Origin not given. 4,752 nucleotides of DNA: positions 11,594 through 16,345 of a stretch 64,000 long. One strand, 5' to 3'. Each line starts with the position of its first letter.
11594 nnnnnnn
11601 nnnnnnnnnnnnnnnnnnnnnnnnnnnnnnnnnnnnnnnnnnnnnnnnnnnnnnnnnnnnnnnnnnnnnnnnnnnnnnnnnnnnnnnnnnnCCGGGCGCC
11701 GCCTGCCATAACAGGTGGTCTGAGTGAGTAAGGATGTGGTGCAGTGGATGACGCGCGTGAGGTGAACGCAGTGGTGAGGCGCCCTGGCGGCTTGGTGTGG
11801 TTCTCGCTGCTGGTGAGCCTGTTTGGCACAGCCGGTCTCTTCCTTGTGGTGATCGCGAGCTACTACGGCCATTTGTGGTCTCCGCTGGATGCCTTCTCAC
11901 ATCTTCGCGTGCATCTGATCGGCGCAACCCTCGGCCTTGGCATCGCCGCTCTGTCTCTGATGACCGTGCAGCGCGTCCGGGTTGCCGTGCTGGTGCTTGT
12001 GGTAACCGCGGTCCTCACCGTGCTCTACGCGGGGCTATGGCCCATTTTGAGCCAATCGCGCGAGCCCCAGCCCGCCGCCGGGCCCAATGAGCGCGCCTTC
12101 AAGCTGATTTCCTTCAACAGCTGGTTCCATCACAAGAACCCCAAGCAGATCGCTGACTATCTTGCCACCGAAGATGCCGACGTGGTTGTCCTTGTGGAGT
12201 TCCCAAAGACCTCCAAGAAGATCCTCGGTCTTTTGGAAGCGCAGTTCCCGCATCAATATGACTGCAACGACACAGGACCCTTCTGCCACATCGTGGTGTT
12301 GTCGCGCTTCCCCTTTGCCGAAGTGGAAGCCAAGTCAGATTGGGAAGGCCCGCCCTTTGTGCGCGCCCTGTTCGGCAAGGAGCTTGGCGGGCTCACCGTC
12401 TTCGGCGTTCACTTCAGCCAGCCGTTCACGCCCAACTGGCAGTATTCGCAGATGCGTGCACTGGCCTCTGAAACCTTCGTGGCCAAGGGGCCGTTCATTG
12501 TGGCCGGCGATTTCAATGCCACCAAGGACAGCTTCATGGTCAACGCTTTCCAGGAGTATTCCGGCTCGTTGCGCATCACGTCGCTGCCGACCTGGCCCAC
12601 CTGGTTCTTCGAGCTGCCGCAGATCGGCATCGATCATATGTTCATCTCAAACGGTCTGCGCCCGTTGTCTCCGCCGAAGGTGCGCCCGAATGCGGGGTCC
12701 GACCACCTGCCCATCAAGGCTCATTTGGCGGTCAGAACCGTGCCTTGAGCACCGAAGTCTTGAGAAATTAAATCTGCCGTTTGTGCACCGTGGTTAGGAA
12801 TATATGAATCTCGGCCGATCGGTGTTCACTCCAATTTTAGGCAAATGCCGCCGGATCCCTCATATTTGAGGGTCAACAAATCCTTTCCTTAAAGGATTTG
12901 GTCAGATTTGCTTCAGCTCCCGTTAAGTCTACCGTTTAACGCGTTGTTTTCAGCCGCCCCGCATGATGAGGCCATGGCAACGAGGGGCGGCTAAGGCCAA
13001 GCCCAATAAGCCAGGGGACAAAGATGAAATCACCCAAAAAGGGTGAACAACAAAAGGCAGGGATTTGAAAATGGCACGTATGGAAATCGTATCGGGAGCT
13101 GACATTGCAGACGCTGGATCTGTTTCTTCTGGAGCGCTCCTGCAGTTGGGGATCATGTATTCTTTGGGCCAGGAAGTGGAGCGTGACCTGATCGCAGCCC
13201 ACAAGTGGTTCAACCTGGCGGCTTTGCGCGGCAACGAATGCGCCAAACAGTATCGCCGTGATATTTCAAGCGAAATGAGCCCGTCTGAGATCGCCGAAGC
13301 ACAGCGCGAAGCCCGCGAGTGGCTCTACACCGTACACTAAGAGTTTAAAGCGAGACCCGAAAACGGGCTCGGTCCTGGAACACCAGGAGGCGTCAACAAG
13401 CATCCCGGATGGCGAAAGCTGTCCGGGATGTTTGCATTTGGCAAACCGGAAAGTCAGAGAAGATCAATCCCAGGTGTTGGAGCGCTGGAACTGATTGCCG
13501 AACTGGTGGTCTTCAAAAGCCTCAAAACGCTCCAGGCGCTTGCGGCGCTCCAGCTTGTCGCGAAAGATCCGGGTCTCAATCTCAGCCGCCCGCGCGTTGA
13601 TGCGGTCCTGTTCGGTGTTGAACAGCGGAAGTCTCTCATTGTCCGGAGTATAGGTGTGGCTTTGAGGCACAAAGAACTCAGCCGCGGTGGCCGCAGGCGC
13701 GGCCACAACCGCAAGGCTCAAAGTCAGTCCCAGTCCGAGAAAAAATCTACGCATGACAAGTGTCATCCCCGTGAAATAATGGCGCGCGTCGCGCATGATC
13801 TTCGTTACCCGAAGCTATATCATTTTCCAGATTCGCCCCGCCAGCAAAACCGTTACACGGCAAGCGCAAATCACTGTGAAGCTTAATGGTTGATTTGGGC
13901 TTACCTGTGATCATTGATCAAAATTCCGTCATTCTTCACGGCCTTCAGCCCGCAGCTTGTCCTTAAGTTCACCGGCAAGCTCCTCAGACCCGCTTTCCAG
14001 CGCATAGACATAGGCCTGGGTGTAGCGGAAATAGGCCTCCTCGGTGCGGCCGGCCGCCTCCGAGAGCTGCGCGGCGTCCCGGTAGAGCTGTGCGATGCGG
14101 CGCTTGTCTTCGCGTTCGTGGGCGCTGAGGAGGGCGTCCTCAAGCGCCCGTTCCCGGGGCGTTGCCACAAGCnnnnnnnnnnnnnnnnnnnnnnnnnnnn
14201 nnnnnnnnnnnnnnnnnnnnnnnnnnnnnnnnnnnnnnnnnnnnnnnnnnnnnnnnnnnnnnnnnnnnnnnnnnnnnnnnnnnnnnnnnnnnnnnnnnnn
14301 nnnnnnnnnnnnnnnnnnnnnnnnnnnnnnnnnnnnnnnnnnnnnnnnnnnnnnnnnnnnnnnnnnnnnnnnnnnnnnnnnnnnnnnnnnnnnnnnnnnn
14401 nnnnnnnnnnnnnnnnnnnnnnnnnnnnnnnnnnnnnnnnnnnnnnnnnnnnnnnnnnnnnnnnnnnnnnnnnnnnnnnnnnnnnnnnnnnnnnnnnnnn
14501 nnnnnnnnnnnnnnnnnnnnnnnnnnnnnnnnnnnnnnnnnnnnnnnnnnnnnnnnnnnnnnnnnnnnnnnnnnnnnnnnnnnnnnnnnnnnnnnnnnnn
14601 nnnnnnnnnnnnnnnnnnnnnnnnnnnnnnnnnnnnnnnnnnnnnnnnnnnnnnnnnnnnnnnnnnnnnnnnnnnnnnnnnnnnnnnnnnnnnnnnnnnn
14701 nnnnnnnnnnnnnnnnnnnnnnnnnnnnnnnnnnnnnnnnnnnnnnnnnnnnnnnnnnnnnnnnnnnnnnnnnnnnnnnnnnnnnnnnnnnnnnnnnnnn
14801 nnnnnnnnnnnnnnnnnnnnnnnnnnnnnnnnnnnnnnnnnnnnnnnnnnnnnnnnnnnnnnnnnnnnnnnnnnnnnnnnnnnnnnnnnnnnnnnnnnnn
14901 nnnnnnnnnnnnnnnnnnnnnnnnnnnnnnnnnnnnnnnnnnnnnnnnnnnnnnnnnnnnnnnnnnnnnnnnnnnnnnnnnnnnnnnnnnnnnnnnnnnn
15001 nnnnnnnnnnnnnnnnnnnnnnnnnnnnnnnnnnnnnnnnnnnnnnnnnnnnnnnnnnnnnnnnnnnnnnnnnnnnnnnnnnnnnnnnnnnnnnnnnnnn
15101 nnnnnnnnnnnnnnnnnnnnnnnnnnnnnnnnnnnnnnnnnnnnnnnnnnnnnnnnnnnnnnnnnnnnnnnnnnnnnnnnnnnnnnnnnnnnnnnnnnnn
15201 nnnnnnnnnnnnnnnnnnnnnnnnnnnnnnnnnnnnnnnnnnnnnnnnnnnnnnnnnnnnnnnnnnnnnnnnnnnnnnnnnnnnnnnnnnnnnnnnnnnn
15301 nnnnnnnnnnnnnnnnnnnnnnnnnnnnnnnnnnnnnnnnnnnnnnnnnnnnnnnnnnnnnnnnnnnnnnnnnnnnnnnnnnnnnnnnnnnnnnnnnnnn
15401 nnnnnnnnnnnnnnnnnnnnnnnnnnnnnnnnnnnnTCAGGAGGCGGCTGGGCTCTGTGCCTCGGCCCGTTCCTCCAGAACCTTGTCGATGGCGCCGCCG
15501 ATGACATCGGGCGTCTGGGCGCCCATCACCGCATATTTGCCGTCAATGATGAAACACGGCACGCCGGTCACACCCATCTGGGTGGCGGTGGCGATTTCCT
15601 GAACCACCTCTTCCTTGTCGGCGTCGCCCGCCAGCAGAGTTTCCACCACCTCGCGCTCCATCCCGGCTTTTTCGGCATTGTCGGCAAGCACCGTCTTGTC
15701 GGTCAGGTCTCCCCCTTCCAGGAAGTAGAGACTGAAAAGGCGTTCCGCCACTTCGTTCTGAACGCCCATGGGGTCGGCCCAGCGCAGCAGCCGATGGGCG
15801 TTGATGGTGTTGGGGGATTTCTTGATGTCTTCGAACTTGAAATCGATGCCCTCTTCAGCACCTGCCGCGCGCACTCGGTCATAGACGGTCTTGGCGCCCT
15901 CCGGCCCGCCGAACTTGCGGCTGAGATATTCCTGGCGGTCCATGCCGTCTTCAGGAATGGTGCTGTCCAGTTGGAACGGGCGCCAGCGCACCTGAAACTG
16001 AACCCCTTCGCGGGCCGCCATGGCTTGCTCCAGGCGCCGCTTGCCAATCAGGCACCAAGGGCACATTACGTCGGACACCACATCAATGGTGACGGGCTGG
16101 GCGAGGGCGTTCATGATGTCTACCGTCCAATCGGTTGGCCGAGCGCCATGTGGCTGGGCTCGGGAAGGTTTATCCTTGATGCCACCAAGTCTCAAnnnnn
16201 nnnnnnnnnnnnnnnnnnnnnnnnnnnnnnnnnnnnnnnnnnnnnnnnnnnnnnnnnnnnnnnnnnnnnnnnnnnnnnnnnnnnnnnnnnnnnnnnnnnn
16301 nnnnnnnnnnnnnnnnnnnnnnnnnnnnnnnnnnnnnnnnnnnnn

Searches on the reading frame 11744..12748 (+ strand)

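Call 25: search_protein_families(library=pfam, proteins=[window:11744-12748:+], max_evalue=0.00001)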
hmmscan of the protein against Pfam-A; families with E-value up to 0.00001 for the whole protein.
window:11744-12748:+ (334 aa): 1 family
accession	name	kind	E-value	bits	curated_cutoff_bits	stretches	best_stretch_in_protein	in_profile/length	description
PF03372.29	Exo_endo_phos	-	1.3e-22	81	24.5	1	122-321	1-225/225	Endonuclease/Exonuclease/phosphatase family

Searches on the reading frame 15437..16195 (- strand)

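Call 26: search_protein_families(library=pfam, proteins=[window:15437-16195:-], max_evalue=0.00001)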
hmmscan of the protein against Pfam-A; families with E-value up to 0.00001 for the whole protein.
window:15437-16195:- (252 aa): 3 families
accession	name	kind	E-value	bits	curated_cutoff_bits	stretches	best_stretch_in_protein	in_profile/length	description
PF01323.26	DSBA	-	5.1e-47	160.6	25.6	1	36-236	1-190/191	DSBA-like thioredoxin domain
PF13462.12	Thioredoxin_4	-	1.1e-07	32.6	23.2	0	121-238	52-165/165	Thioredoxin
PF13192.12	Thioredoxin_3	-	5.5e-06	26.8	24.8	0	181-227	21-66/76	Thioredoxin domain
